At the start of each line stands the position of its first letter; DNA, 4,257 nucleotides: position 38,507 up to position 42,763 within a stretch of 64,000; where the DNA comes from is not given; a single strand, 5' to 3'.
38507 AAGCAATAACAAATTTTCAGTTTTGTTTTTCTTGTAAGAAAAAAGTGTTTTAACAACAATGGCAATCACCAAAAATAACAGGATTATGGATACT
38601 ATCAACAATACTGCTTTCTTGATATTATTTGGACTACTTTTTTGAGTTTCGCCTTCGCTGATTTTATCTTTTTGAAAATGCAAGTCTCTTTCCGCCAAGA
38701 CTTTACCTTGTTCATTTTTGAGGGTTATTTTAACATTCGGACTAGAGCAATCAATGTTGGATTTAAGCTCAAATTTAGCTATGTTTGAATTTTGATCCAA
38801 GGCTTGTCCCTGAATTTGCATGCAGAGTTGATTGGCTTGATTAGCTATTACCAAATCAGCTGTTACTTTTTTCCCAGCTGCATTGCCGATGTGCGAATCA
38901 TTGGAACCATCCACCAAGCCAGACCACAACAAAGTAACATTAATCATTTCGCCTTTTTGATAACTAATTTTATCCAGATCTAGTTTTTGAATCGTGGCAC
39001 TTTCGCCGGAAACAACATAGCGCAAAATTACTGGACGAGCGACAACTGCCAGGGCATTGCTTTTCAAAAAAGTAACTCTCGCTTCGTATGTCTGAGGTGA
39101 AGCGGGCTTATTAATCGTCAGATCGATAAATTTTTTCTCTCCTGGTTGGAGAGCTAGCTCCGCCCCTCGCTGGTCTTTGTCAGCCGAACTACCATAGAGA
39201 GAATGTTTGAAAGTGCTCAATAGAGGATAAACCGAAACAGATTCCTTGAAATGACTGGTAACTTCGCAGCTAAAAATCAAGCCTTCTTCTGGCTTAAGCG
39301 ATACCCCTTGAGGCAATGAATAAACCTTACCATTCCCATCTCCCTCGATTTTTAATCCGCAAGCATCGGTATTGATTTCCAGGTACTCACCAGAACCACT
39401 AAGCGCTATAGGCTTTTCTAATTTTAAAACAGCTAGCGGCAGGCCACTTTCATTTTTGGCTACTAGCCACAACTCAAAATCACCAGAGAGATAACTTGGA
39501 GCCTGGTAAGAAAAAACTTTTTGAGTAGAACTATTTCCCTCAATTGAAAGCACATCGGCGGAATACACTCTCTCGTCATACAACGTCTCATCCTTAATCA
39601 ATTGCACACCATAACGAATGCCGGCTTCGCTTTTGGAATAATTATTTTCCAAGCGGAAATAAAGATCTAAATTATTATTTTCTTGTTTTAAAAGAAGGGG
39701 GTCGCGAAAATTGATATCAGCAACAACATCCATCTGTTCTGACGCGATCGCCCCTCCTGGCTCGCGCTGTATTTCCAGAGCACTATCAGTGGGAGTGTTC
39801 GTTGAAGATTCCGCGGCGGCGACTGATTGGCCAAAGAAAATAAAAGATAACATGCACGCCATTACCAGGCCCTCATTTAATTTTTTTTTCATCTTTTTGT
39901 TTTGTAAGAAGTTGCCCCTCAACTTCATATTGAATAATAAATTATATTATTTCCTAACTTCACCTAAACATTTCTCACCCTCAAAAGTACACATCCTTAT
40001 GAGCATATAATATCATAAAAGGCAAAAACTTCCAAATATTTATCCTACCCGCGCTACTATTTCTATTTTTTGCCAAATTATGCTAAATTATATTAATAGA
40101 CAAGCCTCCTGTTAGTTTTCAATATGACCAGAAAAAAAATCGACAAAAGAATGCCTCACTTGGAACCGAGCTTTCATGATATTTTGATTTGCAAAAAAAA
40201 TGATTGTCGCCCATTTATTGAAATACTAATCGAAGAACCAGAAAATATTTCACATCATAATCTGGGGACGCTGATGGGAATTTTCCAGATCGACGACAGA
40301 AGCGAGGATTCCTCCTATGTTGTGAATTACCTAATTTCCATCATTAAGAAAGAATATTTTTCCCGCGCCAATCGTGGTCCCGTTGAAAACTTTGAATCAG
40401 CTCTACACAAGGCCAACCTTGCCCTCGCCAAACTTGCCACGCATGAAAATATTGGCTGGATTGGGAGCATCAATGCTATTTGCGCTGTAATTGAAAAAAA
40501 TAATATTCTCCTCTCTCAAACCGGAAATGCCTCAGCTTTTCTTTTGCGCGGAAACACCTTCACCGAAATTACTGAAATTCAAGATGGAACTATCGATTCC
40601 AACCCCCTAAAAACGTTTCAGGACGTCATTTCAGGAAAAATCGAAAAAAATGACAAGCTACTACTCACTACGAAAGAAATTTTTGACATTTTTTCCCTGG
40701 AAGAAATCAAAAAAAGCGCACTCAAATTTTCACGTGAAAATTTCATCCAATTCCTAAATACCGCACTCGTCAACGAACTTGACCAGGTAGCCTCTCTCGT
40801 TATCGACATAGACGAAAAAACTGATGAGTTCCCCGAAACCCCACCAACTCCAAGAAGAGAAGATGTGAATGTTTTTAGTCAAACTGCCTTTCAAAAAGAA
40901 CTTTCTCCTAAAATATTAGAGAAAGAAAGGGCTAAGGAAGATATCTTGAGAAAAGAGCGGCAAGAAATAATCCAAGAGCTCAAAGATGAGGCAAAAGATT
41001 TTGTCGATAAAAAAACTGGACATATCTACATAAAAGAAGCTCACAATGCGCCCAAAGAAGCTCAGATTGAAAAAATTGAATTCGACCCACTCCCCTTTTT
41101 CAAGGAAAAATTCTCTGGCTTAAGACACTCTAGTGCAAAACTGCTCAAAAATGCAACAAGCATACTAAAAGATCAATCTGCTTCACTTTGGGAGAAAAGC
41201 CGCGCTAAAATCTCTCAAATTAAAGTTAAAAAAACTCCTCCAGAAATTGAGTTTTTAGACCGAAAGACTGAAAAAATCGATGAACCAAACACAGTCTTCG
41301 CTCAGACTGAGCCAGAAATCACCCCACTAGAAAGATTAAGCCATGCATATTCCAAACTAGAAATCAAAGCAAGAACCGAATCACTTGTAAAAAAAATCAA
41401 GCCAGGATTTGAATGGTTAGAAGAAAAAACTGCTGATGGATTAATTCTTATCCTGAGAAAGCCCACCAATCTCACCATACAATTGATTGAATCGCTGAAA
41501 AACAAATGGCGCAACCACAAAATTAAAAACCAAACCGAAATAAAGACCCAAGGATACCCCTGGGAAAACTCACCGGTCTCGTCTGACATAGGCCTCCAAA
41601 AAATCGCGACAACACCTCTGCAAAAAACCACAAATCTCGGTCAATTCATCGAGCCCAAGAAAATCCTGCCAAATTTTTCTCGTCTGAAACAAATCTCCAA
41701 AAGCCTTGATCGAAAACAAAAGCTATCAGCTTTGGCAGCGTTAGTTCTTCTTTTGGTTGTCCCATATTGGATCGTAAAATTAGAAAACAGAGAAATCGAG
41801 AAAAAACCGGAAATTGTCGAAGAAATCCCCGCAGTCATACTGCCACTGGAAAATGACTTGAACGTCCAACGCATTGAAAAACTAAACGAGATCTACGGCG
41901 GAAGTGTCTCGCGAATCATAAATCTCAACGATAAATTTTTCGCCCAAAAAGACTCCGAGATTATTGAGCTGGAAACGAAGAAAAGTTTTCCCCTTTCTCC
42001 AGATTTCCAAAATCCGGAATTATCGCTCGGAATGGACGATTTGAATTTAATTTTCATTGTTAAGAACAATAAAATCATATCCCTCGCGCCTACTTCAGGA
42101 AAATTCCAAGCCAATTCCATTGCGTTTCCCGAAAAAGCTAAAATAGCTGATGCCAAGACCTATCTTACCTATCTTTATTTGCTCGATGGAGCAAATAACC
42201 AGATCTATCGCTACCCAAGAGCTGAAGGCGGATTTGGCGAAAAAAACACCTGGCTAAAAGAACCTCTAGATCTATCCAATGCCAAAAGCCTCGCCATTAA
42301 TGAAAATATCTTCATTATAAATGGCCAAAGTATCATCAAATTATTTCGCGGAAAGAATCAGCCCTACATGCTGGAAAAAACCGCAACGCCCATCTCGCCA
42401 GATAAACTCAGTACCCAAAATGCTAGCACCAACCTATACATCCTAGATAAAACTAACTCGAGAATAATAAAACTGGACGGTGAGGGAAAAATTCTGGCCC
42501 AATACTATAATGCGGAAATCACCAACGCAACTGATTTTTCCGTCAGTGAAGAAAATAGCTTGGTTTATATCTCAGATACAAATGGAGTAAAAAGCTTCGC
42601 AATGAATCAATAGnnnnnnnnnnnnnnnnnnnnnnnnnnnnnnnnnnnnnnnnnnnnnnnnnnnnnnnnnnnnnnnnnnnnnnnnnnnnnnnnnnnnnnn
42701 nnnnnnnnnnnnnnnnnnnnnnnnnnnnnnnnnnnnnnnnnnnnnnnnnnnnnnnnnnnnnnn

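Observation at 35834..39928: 1364-aa surface protein with a signal peptide, a mid-protein membrane hairpin, and a triplicated Cys-module array shared with two other giants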

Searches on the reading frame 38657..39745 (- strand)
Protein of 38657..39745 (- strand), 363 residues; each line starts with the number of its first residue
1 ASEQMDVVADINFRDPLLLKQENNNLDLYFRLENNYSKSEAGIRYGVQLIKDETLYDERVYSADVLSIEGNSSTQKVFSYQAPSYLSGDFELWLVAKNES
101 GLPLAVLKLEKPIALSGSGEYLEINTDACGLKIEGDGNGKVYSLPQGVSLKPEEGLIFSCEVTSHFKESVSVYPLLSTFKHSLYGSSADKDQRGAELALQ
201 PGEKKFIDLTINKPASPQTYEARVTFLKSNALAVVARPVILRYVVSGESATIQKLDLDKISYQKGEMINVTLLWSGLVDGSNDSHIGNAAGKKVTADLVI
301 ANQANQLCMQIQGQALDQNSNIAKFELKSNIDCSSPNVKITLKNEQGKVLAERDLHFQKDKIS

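Call 31: predict_structure(alignment_id=A2)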
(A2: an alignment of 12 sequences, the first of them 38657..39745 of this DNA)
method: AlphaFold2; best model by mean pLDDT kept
length: 363 residues; sequences in the alignment: 12
mean_pLDDT: 86.4   pTM: 0.78
mean pLDDT of the five models: 86.4, 85.8, 84.9, 84.1, 82.8
residues with pLDDT >= 90: 210; 70-90: 116; 50-70: 17; < 50: 20
segments of 3 or more residues with pLDDT < 50: 1-3, 278-290, 360-363
pLDDT, mean of each block of 10 residues (from residue 1): 58 95 96 80 89 93 81 92 95 90 91 95 93 77 83 91 96 94 83 94 95 87 93 90 86 85 94 71 37 87 93 88 93 93 89 78 39
secondary structure, 60 per line:
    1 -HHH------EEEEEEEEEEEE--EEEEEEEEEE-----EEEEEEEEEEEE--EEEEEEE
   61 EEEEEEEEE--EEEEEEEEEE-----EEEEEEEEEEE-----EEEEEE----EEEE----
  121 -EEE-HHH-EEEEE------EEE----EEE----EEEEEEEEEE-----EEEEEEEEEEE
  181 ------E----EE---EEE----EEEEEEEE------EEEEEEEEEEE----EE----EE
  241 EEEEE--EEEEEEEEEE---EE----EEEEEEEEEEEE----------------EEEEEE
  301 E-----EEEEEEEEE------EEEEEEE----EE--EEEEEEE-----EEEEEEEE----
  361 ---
elements in order: E11-22 E25-34 E40-51 E54-69 E72-81 E87-97 E103-108 E113-116 E122-124 E130-134 E141-143 E148-150 E155-164 E170-180 E197-199 E204-211 E218-228 E239-245 E248-257 E267-278 E295-301 E307-315 E322-328 E337-343 E349-356

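Call 39: search_protein_representatives(alignment_id=A2)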
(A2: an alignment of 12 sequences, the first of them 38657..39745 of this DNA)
Query: 12 sequences, 365 profile positions. Proteins with E-value up to 0.001 (for the whole library): 1790; up to 1e-10: 1309; up to 1e-30: 942. The best 150 are listed.
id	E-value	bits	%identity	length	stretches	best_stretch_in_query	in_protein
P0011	1.7e-183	626.1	-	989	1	2-364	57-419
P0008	3.7e-183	624.9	-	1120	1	2-364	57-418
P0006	3.3e-177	605.4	-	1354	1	2-364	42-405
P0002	1.3e-171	587.0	-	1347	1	2-364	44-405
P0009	4.2e-160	549.1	-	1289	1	2-364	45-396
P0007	1.1e-156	537.9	-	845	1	32-364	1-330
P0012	7.6e-151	518.6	-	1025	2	2-364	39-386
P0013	2.6e-134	464.2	-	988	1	2-364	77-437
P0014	1.1e-114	399.7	-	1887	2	5-357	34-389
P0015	2.4e-111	388.6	-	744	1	4-362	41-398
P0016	1.1e-109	383.3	-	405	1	4-362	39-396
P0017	4.3e-108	378.0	-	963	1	2-362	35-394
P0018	1.3e-106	373.1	-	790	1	3-362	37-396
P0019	3.6e-106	371.6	-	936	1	3-362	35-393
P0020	1.1e-105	370.1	-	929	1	3-363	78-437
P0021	2.1e-104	365.8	-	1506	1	2-362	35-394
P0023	1.9e-103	362.7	-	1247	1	3-361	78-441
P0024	4.9e-103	361.3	-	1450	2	3-361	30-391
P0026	4.4e-101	354.9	-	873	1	4-359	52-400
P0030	9.4e-100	350.5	-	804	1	6-364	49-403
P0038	1.4e-95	336.9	-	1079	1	2-360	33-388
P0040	3.7e-94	332.1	-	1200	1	3-360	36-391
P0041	4.7e-94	331.8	-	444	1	2-361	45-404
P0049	9.1e-93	327.5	-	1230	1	3-362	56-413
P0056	1.1e-91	324.0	-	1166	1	4-362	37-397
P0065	4.6e-90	318.6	-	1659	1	2-360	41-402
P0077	1.9e-88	313.4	-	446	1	4-363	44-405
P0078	2.5e-88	312.9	-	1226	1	4-362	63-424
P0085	1.5e-87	310.4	-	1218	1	2-360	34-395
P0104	4.0e-86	305.7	-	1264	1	5-362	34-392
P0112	1.9e-85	303.4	-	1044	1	6-360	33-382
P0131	6.1e-84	298.5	-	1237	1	2-357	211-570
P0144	5.1e-83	295.5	-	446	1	2-361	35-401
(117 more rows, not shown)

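Call 46: find_encoding_contigs(protein=P0077, flank=5000, max_places=2)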
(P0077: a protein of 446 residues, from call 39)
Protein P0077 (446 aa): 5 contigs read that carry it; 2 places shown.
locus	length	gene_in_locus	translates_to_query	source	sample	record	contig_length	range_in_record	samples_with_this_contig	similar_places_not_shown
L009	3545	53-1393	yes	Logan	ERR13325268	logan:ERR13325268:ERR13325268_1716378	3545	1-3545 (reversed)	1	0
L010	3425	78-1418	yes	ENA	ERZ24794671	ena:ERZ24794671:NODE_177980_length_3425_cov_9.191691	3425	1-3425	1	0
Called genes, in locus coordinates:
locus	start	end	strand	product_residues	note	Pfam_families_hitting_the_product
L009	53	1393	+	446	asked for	-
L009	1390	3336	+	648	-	PF16158:N_BRCA1_IG (weak), PF13620:CarboxypepD_reg (weak)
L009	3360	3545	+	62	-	?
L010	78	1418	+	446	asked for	-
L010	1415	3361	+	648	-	PF16158:N_BRCA1_IG (weak), PF13620:CarboxypepD_reg (weak)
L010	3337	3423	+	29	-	?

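Call 49: find_encoding_contigs(protein=P0041, flank=5000, max_places=1)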
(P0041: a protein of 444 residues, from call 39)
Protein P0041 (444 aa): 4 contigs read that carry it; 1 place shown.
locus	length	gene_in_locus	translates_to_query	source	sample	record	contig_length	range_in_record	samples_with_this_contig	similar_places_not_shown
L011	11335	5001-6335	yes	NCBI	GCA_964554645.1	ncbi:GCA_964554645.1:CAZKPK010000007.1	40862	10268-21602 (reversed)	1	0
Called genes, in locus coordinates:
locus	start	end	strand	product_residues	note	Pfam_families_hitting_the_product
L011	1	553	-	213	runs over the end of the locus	-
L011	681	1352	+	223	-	PF01553:Acyltransferase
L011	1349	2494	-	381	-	PF25371:DUF7884, PF02353:CMAS, PF05175:MTS, PF13489:Methyltransf_23, PF13847:Methyltransf_31, PF08241:Methyltransf_11, PF08242:Methyltransf_12, PF13649:Methyltransf_25, +1 more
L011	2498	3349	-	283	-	PF13387:Lnb_N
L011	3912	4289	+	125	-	PF01219:DAGK_prokar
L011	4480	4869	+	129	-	-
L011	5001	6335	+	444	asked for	-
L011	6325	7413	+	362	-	-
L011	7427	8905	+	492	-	PF07705:CARDB (weak)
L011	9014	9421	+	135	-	PF18765:Polbeta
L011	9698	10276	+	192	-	PF00160:Pro_isomerase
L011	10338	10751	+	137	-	PF01467:CTP_transf_like, PF06574:FAD_syn (faint)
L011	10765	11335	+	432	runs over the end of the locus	PF00089:Trypsin, PF10459:Peptidase_S46 (faint), PF13365:Trypsin_2, PF13180:PDZ_2, PF00595:PDZ (weak), PF17820:PDZ_6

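Call 50: find_encoding_contigs(protein=P0144, flank=5000, max_places=1)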
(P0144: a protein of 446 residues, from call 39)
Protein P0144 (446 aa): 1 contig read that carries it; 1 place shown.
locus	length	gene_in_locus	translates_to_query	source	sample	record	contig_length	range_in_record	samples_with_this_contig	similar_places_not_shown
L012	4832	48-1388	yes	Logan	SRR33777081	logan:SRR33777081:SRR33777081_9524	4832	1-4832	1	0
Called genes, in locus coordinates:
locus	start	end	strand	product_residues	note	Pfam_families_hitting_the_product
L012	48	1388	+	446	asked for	-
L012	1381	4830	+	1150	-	?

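Call 54: find_related_loci(query=A2, collection=genome_contigs, flank=8000)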
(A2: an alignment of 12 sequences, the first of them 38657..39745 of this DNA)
Query A2 (363 aa) in genome_contigs; peptide patterns used: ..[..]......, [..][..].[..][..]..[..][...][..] (x = any residue, [..] = any of these).
55 stretches matched a pattern; 7 encode a relative of the query (tblastn E <= 1e-3); 7 distinct loci.
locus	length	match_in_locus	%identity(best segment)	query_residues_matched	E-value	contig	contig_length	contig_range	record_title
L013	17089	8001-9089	87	1-363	0e+0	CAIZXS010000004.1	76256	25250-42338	uncultured bacterium isolate Loc080925-6m_bin-1411 genome assembly, contig: bin-1411:04/26, whole genome shotgun sequenc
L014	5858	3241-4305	59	5-361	3e-138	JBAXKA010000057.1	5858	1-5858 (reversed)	MAG: Candidatus Moraniibacteriota bacterium isolate ELA389 MAG389_57, whole genome shotgun sequence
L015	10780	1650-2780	56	4-361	3e-136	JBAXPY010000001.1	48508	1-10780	MAG: Candidatus Moraniibacteriota bacterium isolate ELA543 MAG543_1, whole genome shotgun sequence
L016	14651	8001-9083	56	4-362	5e-136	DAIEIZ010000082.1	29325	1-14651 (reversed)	MAG TPA_asm: Candidatus Moraniibacteriota bacterium isolate clean1036 k141_2913659, whole genome shotgun sequence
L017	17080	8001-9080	54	2-361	1e-130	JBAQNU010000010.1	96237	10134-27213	MAG: Candidatus Moraniibacteriota bacterium isolate MFD12002_ilm_asm_bin39 k127_25662, whole genome shotgun sequence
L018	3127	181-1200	49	7-360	1e-112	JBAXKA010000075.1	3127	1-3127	MAG: Candidatus Moraniibacteriota bacterium isolate ELA389 MAG389_75, whole genome shotgun sequence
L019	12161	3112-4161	46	1-360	9e-103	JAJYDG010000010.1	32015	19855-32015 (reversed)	MAG: bacterium isolate BP9.bin89 NODE_2280_length_32015_cov_2.225383, whole genome shotgun sequence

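Call 55: list_cluster_members(proteins=[P0014, P0017, P0021, P0024, P0040, P0065, P0078, P0112, P0131, P0041])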
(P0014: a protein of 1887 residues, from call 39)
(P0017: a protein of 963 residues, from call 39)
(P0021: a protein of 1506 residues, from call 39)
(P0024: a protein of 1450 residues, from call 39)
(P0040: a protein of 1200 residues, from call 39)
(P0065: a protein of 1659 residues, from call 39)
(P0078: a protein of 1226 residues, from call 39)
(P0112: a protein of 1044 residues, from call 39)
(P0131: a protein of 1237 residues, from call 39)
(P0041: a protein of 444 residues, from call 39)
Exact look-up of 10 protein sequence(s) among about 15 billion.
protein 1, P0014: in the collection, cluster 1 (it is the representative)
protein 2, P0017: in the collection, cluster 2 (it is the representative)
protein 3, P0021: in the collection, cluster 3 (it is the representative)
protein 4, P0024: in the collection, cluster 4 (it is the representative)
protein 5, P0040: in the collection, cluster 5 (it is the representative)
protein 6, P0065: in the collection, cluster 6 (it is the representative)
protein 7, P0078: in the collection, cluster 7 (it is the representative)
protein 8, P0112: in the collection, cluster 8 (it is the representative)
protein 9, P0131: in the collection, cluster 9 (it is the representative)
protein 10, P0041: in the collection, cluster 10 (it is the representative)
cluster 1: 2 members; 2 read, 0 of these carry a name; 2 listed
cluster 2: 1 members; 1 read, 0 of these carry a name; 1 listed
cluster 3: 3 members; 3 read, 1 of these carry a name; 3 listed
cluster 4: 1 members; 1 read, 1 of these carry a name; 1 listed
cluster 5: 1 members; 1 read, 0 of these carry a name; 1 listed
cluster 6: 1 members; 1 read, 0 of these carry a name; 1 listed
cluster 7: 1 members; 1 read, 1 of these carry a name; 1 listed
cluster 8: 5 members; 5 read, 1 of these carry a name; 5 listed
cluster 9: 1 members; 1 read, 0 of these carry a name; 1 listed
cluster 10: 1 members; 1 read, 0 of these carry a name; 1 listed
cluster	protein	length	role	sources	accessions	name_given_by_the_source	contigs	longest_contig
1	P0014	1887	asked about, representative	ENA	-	-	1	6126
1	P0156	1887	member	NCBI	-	-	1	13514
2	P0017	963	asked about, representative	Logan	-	-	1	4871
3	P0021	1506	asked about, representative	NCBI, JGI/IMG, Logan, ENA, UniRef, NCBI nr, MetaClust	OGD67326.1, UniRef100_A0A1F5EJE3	hypothetical protein A2442_00995 [Candidatus Campbellbacteria bacterium ... | Uncharacterized protein n=1 Tax=Candidatus Campbellbacteria bacterium RIFOXYC2_FULL_35_25 ... | MAG: hypothetical protein A2442_00995 [Candidatus Campbellbacteria bacterium ...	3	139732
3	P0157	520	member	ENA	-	-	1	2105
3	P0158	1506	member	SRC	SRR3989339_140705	-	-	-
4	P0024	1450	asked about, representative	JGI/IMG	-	hypothetical protein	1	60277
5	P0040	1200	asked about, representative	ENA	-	-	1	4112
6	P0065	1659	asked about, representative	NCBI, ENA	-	-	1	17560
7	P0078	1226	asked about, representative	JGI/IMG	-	hypothetical protein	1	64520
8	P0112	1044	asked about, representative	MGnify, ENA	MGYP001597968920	FL=1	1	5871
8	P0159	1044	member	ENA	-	-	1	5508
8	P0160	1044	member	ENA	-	-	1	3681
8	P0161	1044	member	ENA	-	-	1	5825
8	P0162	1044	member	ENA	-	-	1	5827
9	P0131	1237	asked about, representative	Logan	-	-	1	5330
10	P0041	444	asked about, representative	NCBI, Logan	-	-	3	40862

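Call 85: list_cluster_members(proteins=[P0015, P0019, P0023, P0026, P0030, P0038, P0049, P0056, P0085, P0104])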
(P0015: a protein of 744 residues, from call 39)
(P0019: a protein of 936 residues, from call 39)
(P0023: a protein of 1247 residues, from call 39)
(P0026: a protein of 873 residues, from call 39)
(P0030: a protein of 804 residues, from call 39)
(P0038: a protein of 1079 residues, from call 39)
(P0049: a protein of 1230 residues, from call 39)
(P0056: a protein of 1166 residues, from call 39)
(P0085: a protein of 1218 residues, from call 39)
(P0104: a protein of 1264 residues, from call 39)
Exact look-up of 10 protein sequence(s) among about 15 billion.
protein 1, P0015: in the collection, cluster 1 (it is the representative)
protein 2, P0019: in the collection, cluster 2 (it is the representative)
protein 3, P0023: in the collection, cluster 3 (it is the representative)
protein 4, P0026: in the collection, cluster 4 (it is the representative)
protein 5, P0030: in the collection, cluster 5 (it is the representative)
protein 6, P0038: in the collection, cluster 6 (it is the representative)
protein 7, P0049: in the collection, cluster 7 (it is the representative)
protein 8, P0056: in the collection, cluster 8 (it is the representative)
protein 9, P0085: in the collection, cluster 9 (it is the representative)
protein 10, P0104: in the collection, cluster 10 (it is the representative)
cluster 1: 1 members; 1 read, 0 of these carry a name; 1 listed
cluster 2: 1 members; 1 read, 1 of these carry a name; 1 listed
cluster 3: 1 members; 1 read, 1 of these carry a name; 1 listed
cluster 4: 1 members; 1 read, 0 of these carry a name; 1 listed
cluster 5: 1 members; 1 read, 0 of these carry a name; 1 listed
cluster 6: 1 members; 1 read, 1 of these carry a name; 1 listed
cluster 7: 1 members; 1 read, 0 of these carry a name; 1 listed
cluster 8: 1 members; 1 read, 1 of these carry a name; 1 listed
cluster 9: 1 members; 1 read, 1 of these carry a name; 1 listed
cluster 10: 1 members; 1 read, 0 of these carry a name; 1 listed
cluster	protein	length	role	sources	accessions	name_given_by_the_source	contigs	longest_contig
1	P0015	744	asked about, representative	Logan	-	-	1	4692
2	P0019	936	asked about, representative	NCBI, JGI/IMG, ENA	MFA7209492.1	MAG: hypothetical protein WC120_04365 [Parcubacteria group bacterium]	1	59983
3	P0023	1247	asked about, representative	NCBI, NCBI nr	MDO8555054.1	MAG: CARDB domain-containing protein [bacterium] | CARDB domain-containing protein [bacterium]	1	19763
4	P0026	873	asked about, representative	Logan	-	-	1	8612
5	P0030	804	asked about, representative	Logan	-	-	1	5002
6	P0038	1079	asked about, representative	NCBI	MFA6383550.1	MAG: hypothetical protein WCX17_03945, partial [Parcubacteria group bacterium]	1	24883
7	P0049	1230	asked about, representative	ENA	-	-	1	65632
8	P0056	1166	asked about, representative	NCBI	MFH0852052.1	MAG: hypothetical protein V1845_00375 [bacterium]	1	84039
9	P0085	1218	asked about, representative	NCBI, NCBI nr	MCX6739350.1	MAG: hypothetical protein NT098_04885 [Candidatus Parcubacteria bacterium] | hypothetical protein [Candidatus Parcubacteria bacterium]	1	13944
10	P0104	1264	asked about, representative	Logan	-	-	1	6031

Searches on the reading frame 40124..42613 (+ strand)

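Call 5: search_protein_families(library=pfam, proteins=[window:40124-42613:+], max_evalue=0.1)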
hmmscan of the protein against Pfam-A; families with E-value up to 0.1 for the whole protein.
window:40124-42613:+ (829 aa): 0 families

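Call 6: search_protein_families(library=ncbifam, proteins=[window:40124-42613:+], max_evalue=0.1)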
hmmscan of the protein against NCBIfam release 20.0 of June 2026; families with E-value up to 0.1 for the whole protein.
window:40124-42613:+ (829 aa): 1 family
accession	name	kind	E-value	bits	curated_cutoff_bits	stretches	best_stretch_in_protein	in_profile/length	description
NF033484.1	Stp1_PP2C_phos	equivalog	0.024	14.1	230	0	64-151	44-127/232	Stp1/IreP family PP2C-type Ser/Thr phosphatase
